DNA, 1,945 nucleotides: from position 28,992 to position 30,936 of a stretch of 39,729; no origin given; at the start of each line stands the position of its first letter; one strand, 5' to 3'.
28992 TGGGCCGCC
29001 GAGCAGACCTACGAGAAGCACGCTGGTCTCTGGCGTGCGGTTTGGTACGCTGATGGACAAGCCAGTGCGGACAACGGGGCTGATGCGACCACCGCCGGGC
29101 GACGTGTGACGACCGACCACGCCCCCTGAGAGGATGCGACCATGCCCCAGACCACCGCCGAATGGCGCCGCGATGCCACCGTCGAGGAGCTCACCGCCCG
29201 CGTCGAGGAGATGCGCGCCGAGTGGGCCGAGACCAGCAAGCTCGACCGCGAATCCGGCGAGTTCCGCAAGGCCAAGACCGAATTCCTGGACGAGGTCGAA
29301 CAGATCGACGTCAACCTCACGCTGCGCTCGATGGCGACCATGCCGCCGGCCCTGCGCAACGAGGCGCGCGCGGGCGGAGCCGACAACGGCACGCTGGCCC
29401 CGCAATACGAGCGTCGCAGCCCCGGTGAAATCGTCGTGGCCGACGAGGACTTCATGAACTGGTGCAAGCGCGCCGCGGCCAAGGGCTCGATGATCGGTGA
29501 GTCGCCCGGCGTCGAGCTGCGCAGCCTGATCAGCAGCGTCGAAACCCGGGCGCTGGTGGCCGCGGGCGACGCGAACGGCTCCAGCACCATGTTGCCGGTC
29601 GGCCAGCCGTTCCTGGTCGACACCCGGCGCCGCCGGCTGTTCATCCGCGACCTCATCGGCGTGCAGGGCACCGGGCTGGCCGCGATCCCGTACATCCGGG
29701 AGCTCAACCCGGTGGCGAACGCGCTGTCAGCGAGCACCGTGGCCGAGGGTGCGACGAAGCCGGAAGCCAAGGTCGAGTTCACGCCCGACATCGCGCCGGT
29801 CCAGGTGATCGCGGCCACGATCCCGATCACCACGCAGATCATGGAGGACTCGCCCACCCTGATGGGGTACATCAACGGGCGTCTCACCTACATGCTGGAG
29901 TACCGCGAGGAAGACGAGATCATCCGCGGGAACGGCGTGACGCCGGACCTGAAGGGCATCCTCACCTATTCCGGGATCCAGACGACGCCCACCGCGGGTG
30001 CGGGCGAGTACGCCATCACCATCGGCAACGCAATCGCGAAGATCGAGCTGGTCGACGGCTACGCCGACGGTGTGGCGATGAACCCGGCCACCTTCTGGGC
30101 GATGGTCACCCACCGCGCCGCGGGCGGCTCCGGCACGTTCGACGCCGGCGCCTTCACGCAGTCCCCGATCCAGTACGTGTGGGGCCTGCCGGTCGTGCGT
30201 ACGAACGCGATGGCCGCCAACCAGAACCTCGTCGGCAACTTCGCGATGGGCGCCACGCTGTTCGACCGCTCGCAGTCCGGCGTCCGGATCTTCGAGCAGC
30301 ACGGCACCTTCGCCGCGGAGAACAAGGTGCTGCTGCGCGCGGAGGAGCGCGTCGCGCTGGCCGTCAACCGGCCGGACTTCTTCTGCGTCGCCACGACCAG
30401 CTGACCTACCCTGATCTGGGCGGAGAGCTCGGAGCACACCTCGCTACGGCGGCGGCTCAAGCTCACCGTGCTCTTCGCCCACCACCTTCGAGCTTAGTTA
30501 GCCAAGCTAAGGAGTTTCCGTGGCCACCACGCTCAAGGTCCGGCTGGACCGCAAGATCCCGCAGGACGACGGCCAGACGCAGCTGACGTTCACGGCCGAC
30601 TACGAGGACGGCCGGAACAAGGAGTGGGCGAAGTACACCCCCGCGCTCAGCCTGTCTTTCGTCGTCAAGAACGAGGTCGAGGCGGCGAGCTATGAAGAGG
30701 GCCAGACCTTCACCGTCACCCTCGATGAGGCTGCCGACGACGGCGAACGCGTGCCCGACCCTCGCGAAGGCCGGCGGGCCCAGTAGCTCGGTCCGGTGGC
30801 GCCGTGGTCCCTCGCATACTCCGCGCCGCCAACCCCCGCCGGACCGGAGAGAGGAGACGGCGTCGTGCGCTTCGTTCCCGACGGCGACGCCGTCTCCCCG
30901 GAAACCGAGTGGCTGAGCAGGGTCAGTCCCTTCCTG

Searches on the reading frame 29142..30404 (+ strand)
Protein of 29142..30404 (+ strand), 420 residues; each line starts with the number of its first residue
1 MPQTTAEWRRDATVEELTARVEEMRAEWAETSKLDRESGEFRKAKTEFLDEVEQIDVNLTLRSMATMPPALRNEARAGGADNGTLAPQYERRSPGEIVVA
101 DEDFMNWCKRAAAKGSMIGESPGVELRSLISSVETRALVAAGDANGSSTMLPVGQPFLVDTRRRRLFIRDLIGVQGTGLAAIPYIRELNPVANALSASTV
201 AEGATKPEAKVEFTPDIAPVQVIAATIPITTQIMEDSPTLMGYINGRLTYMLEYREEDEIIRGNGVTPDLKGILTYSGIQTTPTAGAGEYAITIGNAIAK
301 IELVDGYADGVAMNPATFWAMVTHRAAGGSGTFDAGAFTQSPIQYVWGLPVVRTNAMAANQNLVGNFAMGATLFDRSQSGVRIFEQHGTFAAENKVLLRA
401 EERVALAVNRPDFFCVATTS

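Call 3: search_protein_families(library=pfam, proteins=[window:29142-30404:+], max_evalue=0.1)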
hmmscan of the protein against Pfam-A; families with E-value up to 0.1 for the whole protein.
window:29142-30404:+ (420 aa): 1 family
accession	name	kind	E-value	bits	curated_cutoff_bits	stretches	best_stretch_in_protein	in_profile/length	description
PF05065.19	Phage_capsid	-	8.2e-34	117.7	24.2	1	159-417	14-278/280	Phage capsid family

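Call 4: search_protein_families(library=phrogs, proteins=[window:29142-30404:+], max_evalue=0.01)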
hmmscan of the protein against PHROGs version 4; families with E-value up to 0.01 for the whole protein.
window:29142-30404:+ (420 aa): 3 families
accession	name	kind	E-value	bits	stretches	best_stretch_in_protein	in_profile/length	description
phrog_10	-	head and packaging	4.5e-40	139.3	1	14-418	265-634/752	major head protein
phrog_617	-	head and packaging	1.1e-13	52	1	195-419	395-623/626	major head protein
phrog_2263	-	head and packaging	0.00033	20.7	1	195-386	322-513/551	major head protein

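Call 48: search_dna_similar(query=window:29142-30404:+, collection=phages, mode=protein, max_rows=40)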
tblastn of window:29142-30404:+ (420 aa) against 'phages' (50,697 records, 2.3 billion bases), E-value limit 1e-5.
Records with a match: 1007; places in all: 1007; records where one place covers at least 80% of the query: 85.
Best place of each record, by identity: <60% 1007.
By first word of the organism name: Mycobacterium 230; Salinibacter 184; Arthrobacter 159; Microbacterium 94; Gordonia 64; Pseudomonas 44; Escherichia 35; Vibrio 26; Moraxella 23; Xanthomonas 16; and 35 more.
By host as written in the record: Salinibacter ruber M8 184; Mycobacterium smegmatis mc2 155 174; Arthrobacter sp. ATCC 21022 104; Microbacterium foliorum NRRL B-24224 53; Gordonia terrae 3612 41; Microbacterium foliorum NRRL B-24224 SEA 31; Escherichia coli 28; Moraxella catarrhalis 23; and 145 more.
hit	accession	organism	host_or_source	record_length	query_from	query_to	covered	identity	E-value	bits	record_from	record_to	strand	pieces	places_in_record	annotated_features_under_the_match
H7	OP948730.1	Xanthomonas phage L522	Xanthomonas oryzae pv. oryzae LA1+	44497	16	418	96%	30.8%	7e-34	140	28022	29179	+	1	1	major capsid protein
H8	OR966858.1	Xanthomonas phage NP1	Xanthomonas oryzae pv. oryzae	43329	16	412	95%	31.0%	2e-33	139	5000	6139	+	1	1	major capsid protein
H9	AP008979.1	Xanthomonas phage OP1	-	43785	16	412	95%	31.0%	2e-33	139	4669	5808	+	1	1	putative head protein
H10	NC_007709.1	Xanthomonas phage OP1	-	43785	16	412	95%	31.0%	2e-33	139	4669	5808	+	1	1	major head protein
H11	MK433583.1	Klebsiella phage ST899-OXA48phi17.2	Klebsiella pneumoniae ST899-OXA48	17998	2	420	100%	28.3%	5e-32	134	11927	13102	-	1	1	major capsid protein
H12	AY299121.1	Xanthomonas phage Xp10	-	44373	39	412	89%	31.7%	2e-33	138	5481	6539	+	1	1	9R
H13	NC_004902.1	Xanthomonas phage Xp10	Xanthomonas oryzae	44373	39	412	89%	31.7%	2e-33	138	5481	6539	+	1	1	major head protein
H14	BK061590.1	Pseudomonas phage vB_PaeS-D14Q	Pseudomonas aeruginosa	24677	15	418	96%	29.2%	7e-33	137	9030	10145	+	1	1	phage major capsid protein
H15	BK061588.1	Pseudomonas phage vB_PaeS-D14O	Pseudomonas aeruginosa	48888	15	418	96%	29.2%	7e-33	137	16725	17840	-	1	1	phage major capsid protein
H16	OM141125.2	Pseudomonas phage PP9W2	Pseudomonas aeruginosa P9W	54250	15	418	96%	29.0%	3e-33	138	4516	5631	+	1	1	major capsid protein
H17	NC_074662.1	Pseudomonas phage PP9W2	Pseudomonas aeruginosa P9W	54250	15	418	96%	29.0%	3e-33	138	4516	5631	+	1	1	major capsid protein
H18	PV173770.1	Pseudomonas phage P7869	Pseudomonas aeruginosa 7869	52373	15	418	96%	29.0%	5e-33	137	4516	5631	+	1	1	major capsid protein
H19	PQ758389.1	Pseudomonas phage 5399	Pseudomonas aeruginosa 147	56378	15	418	96%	29.0%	5e-33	137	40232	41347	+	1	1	major capsid protein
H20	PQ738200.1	Pseudomonas phage phita81A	Pseudomonas aeruginosa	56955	15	418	96%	29.0%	5e-33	137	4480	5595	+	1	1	major capsid protein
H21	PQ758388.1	Pseudomonas phage 5371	Pseudomonas aeruginosa 147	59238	15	418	96%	29.0%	5e-33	137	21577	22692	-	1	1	major capsid protein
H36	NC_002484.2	Pseudomonas phage D3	Pseudomonas aeruginosa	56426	39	418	90%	30.0%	3e-32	135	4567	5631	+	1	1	orf6: major head protein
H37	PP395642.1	Nostoc phage Nsp-JY10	Nostoc sp.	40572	75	410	80%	33.9%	2e-34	142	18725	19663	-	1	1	major capsid protein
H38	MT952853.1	Arthrobacter phage Orcanus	Arthrobacter globiformis NRRL B-2979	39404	35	415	91%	29.9%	3e-29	126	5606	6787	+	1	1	7: major capsid protein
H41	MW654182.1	Nocardia phage KYD2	Nocardia carnea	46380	12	411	95%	28.0%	2e-15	85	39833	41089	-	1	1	major capsid protein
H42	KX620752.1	Propionibacterium phage E1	Propionibacterium freudenreichii TL110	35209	15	415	95%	27.9%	2e-19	97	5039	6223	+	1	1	6: major capsid protein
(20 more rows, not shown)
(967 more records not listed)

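Call 87: get_annotated_region(hit=H7, flank=2500)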
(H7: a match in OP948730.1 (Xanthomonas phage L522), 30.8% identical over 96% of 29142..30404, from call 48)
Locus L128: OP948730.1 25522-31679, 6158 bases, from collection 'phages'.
description: Xanthomonas phage L522, complete genome.
organism: Xanthomonas phage L522 (NCBI taxid 3003698)
taxonomy: Viruses; Duplodnaviria; Heunggongvirae; Uroviricota; Caudoviricetes; Xipdecavirus
host: Xanthomonas oryzae pv. oryzae LA1+; source: Rice leaf; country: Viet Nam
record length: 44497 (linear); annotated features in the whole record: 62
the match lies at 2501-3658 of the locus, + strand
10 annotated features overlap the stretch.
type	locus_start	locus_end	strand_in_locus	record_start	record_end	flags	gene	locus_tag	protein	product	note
CDS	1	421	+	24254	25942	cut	-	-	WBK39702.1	terminase large subunit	-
CDS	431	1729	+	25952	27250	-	-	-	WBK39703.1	portal protein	-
CDS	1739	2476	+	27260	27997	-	-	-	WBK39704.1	clp protease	Clp protease ClpP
CDS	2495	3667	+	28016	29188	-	-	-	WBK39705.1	major capsid protein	-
CDS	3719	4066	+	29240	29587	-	-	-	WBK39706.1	head-tail connector protein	-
CDS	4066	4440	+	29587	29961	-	-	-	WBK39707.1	head-tail joining protein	-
CDS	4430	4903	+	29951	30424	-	-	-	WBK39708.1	hypothetical protein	-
CDS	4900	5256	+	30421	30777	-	-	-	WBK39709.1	hypothetical protein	-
CDS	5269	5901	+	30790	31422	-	-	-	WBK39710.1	tail protein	-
CDS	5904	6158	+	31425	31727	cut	-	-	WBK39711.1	hypothetical protein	-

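Call 88: get_annotated_region(hit=H36, flank=2500)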
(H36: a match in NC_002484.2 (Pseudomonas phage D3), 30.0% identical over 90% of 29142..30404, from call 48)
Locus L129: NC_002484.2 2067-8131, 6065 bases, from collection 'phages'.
description: Bacteriophage D3, complete genome.
organism: Pseudomonas phage D3 (NCBI taxid 2932880)
taxonomy: Viruses; Duplodnaviria; Heunggongvirae; Uroviricota; Caudoviricetes; Detrevirus; Detrevirus D3
host: Pseudomonas aeruginosa; source: -; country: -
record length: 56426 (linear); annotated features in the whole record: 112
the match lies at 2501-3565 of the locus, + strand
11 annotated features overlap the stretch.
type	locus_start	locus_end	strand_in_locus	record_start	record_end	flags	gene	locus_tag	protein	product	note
CDS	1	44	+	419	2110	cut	orf2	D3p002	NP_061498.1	terminase large subunit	gpOrf2; similar to YP_002440138.1 terminase in Pseudomonas aeruginosa LESB58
CDS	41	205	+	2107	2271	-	orf3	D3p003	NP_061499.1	hypothetical protein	gpOrf3; similar to YP_963860.1 hypothetical protein Sputw3181_2482 in Shewanella sp. W3-18-1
CDS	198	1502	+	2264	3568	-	orf4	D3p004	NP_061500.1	portal protein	gpOrf4; similar to YP_002440140.1 portal protein in Pseudomonas aeruginosa LESB58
CDS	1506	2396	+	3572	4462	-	orf5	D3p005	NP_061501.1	head maturation protease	gpOrf5; similar to YP_002440141.1 ClpP protease in Pseudomonas aeruginosa LESB58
CDS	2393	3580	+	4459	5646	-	orf6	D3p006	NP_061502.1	major head protein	gpOrf6; similar to YP_002440142.1 major head protein in Pseudomonas aeruginosa LESB58; proteolytically processed and ...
CDS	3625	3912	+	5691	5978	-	orf6.5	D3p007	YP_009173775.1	hypothetical protein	gpOrf6.5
CDS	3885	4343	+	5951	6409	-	orf7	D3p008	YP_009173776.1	alpha-2;3-sialyltransferase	gpOrf7; similar to YP_002440143.1 hypothetical protein PLES_25431 in Pseudomonas aeruginosa LESB58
CDS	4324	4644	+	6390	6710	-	orf9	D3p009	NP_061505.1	head-tail adaptor Ad1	gpOrf9; similar to YP_002440144.1 hypothetical protein PLES_25441 in Pseudomonas aeruginosa LESB58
CDS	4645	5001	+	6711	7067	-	orf10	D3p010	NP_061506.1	head closure Hc1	gpOrf10; similar to YP_002440145.1 hypothetical protein PLES_25451 in Pseudomonas aeruginosa LESB58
CDS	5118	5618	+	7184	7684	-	orf11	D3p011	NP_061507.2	transcriptional regulator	gpOrf11; similar to YP_151588.1 hypothetical protein SPA2395 in Salmonella enterica subsp. enterica serovar Paratyphi A ...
CDS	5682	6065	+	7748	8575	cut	orf12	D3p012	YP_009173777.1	hypothetical protein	gpOrf12; similar to YP_002284345.1 hypothetical protein PAJU2_gp11 in Pseudomonas phage PAJU2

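Call 89: get_annotated_region(hit=H38, flank=2500)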
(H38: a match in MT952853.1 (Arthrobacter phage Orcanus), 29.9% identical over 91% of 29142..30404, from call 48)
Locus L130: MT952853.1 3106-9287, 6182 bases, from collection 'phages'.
description: Arthrobacter phage Orcanus, complete genome.
organism: Arthrobacter phage Orcanus (NCBI taxid 2776838)
taxonomy: Viruses; Duplodnaviria; Heunggongvirae; Uroviricota; Caudoviricetes
host: Arthrobacter globiformis NRRL B-2979; source: soil; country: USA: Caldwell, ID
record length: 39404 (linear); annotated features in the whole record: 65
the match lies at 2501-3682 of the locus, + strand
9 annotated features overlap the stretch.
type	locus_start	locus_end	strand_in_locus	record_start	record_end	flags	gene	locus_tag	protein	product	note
CDS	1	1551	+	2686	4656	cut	5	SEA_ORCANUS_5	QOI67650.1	portal protein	-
CDS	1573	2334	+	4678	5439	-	6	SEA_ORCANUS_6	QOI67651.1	capsid maturation protease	-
CDS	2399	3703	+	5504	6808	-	7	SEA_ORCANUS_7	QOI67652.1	major capsid protein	-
CDS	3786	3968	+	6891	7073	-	8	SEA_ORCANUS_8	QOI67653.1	hypothetical protein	-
CDS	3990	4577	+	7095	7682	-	9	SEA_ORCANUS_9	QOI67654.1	head-to-tail adaptor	-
CDS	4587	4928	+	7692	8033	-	10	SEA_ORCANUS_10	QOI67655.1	head-to-tail stopper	-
CDS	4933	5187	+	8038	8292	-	11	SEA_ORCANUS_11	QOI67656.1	hypothetical protein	-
CDS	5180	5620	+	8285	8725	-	12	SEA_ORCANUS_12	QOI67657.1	tail terminator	-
CDS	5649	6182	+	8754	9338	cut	13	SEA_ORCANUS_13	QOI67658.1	major tail protein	-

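Call 90: get_annotated_region(hit=H42, flank=2500)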
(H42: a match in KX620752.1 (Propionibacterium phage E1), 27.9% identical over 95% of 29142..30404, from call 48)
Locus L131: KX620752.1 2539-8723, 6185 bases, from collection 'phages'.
description: Propionibacterium phage E1, complete genome.
organism: Propionibacterium phage E1 (NCBI taxid 1897535)
taxonomy: Viruses; Duplodnaviria; Heunggongvirae; Uroviricota; Caudoviricetes; Anatolevirus; Anatolevirus anatole
host: Propionibacterium freudenreichii TL110; source: Emmental french cheese; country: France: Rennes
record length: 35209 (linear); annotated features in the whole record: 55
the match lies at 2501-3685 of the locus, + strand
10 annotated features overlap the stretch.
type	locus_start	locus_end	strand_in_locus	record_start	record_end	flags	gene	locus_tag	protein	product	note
CDS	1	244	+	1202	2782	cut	3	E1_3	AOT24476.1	terminase large subunit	-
CDS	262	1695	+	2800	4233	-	4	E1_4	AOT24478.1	hypothetical protein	-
CDS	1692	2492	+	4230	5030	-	5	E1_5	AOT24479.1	capsid maturation protease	-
CDS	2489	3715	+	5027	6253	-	6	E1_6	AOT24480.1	major capsid protein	-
CDS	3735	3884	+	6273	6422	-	7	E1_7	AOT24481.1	hypothetical protein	-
CDS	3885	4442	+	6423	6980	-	8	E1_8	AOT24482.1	hypothetical protein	-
CDS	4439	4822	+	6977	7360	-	9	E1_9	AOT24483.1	hypothetical protein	-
CDS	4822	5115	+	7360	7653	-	10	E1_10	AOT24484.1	hypothetical protein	-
CDS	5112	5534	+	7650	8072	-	11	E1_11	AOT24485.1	hypothetical protein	-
CDS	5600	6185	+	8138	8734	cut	12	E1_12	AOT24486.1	hypothetical protein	-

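Call 91: get_annotated_region(hit=H37, flank=2500)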
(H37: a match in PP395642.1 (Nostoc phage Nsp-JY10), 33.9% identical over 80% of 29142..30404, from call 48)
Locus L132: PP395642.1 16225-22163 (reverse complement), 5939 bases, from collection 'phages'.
description: Nostoc phage Nsp-JY10, complete genome.
organism: Nostoc phage Nsp-JY10 (NCBI taxid 3126658)
taxonomy: Viruses; Duplodnaviria; Heunggongvirae; Uroviricota; Caudoviricetes
host: Nostoc sp.; source: -; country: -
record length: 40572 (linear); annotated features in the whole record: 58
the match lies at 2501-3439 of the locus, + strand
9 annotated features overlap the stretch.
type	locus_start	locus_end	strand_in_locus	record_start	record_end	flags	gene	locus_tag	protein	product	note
CDS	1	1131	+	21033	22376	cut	-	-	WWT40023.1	hypothetical protein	-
CDS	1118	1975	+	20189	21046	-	-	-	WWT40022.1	Clp protease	-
CDS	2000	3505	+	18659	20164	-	-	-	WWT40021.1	major capsid protein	-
CDS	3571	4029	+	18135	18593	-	-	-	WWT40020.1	hypothetical protein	-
CDS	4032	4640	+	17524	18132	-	-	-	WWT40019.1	putative head-tail-connector protein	-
CDS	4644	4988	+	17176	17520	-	-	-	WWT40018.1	hypothetical protein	-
CDS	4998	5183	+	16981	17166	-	-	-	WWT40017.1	hypothetical protein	-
CDS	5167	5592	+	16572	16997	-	-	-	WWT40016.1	putative tail component protein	-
CDS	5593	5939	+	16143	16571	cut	-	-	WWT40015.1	hypothetical protein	-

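Call 92: get_annotated_region(hit=H41, flank=2500)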
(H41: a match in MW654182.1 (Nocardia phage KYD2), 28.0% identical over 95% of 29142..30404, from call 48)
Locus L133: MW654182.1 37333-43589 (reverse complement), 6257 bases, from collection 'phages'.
description: Nocardia phage KYD2, complete genome.
organism: Nocardia phage KYD2 (NCBI taxid 2829800)
taxonomy: Viruses; Duplodnaviria; Heunggongvirae; Uroviricota; Caudoviricetes
host: Nocardia carnea; source: fishing ground; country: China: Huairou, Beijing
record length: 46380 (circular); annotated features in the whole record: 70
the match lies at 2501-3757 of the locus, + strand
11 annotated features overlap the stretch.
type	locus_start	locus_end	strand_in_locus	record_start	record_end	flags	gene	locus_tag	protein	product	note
CDS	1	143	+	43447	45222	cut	-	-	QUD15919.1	terminase large subunit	-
CDS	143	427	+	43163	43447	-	-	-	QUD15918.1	hypothetical protein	-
CDS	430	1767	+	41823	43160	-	-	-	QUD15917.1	portal protein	-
CDS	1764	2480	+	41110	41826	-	-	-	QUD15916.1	prohead protease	-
CDS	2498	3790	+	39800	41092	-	-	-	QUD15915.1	major capsid protein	-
CDS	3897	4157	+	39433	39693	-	-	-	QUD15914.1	hypothetical protein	-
CDS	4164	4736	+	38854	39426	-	-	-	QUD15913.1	hypothetical protein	-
CDS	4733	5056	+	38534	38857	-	-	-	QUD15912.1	hypothetical protein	-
CDS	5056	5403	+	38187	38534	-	-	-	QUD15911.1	hypothetical protein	-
CDS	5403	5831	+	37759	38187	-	-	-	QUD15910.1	hypothetical protein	-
CDS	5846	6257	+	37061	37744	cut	-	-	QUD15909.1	major tail protein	-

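Call 110: find_related_loci(query=window:29142-30401:+, collection=viral_contigs, flank=6000)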
Query window:29142-30401:+ (420 aa) in viral_contigs; peptide patterns used: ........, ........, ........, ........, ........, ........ (x = any residue, [..] = any of these).
10 stretches matched a pattern, but none encodes a relative of the query by tblastn (E <= 1e-3).

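Call 112: find_related_loci(query=A5, collection=viral_contigs, flank=7000)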
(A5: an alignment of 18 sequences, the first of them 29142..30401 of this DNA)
Query A5 (420 aa) in viral_contigs; peptide patterns used: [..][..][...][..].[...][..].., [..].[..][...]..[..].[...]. (x = any residue, [..] = any of these).
151 stretches matched a pattern; 38 encode a relative of the query (tblastn E <= 1e-3); 37 distinct loci.
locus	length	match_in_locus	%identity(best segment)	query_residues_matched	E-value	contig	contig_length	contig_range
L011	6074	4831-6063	72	3-418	0e+0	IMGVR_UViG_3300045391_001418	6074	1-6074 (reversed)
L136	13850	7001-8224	63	1-418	2e-171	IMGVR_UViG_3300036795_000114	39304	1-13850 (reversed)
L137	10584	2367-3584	62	1-418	2e-165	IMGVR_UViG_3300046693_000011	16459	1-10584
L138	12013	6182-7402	55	1-415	2e-139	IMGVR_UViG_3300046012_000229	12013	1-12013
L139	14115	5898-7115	62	1-418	2e-165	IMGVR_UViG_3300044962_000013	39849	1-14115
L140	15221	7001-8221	46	1-418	5e-104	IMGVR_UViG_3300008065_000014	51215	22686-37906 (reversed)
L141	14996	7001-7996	48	77-418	2e-92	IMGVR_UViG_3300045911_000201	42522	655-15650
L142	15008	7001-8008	49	80-417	7e-90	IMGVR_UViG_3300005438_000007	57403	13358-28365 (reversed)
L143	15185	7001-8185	43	15-415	2e-86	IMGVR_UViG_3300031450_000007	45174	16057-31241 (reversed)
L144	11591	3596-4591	45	76-420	1e-85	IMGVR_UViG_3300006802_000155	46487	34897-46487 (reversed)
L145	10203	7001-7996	45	76-420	1e-85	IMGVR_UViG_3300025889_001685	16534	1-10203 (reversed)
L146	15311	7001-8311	41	1-418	2e-83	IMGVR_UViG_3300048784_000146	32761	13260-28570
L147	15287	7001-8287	40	10-420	1e-83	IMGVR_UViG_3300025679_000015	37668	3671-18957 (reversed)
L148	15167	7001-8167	42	10-418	7e-82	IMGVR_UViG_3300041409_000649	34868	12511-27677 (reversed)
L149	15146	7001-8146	42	20-420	1e-81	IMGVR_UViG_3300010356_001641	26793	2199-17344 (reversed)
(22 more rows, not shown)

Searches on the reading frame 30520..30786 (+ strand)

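Call 3: search_protein_families(library=pfam, proteins=[window:30520-30786:+], max_evalue=0.1)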
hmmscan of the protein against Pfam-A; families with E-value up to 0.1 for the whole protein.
window:30520-30786:+ (88 aa): 0 families

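Call 4: search_protein_families(library=phrogs, proteins=[window:30520-30786:+], max_evalue=0.01)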
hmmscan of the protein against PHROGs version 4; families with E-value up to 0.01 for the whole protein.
window:30520-30786:+ (88 aa): 1 family
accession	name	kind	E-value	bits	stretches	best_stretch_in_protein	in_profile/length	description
phrog_6978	-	unknown function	1.2e-08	35.9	1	6-71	215-282/284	-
